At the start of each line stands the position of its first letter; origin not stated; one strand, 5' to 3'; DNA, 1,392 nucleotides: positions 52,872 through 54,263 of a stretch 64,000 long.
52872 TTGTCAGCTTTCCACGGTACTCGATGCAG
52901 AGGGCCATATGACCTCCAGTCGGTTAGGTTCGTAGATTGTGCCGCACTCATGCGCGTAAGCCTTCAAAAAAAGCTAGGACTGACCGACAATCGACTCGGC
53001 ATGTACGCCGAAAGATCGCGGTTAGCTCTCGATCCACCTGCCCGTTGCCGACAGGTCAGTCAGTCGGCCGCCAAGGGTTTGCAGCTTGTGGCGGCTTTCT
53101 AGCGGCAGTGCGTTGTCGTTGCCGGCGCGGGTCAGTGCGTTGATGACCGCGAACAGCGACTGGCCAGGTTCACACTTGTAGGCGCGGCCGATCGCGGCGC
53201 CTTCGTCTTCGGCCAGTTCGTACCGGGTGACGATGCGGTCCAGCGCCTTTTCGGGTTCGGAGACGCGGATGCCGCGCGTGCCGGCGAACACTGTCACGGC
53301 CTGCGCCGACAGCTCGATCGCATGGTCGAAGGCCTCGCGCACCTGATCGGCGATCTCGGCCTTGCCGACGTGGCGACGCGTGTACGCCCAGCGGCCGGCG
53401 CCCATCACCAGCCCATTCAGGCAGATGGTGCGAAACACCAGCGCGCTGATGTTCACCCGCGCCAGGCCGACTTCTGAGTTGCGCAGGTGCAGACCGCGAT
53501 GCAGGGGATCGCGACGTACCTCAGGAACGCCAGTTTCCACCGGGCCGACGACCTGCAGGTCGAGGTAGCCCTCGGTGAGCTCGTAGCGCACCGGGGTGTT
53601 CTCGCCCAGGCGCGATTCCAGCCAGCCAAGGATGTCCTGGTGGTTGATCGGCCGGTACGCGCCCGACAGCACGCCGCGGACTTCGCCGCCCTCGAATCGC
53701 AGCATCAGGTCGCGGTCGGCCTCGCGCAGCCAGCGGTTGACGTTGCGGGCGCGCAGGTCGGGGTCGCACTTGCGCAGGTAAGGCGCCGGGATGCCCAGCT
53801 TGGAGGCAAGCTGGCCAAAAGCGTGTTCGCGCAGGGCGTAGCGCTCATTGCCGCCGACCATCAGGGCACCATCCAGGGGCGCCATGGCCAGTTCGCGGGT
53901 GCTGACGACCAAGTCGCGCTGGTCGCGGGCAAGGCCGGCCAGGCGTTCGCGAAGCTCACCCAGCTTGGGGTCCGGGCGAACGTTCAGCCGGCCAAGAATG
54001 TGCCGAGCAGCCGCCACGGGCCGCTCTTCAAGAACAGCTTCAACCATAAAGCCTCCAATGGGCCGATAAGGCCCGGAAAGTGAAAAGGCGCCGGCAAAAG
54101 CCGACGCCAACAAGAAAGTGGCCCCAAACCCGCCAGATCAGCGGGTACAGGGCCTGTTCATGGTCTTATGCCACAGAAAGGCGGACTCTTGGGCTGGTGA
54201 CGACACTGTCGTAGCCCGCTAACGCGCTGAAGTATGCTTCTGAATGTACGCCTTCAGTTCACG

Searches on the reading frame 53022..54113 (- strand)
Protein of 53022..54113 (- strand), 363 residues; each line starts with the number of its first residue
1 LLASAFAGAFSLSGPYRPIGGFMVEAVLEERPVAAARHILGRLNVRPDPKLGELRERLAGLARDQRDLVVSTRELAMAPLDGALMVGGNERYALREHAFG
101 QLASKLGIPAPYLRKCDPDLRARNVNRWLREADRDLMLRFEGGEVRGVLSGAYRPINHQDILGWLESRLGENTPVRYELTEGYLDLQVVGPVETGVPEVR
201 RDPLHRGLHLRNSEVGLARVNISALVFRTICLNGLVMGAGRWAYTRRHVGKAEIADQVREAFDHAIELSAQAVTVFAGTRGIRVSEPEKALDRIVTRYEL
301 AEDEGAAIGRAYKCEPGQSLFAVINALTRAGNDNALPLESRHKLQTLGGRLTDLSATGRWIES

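Call 14: search_protein_families(library=pfam, proteins=[window:53022-54113:-], max_evalue=0.01)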
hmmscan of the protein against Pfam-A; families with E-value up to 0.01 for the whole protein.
window:53022-54113:- (363 aa): 1 family
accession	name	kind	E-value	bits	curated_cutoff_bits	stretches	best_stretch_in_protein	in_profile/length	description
PF06067.16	DUF932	-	0.00051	20.3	23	1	200-286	57-146/227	Domain of unknown function (DUF932)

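Call 54: search_protein_families(library=phrogs, proteins=[window:53022-54113:-], max_evalue=0.01)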
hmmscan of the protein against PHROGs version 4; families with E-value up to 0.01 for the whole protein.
window:53022-54113:- (363 aa): 1 family
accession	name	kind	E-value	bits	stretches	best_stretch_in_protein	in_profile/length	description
phrog_1362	-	unknown function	1.8e-30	107.4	1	87-355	66-386/391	-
